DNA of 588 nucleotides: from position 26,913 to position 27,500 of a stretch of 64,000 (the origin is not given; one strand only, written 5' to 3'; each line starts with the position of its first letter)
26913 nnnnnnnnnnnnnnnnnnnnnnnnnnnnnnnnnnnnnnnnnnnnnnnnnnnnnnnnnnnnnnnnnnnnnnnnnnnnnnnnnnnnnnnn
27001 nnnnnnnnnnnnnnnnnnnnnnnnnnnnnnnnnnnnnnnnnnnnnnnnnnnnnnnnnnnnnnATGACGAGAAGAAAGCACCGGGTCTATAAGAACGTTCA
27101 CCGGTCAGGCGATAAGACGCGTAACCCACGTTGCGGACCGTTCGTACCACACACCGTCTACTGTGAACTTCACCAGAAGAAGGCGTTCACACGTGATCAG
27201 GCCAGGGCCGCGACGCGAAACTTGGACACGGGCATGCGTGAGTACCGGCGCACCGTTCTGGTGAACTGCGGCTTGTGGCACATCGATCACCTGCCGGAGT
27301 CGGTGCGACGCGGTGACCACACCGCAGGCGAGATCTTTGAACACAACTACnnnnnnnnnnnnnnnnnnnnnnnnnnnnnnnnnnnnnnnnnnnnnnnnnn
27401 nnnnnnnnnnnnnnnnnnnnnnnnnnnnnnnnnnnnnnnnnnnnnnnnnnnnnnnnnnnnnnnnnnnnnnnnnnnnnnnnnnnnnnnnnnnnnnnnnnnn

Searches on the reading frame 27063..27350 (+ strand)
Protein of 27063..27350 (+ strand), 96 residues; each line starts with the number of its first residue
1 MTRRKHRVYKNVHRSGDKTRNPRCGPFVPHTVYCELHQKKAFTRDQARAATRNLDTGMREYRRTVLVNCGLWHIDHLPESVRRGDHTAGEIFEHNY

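Call 45: find_homologous_proteins(query=window:27063-27350:+, max_evalue=0.001)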
Query seq(96 aa): 1 candidates shared short words with the query, none scored E <= 0.001.
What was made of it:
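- The poly-Asp protein has no homologues for testing conservation (call 45).
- Tried and rejected: Deep protein search for the poly-Asp protein: nothing found (call 45).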
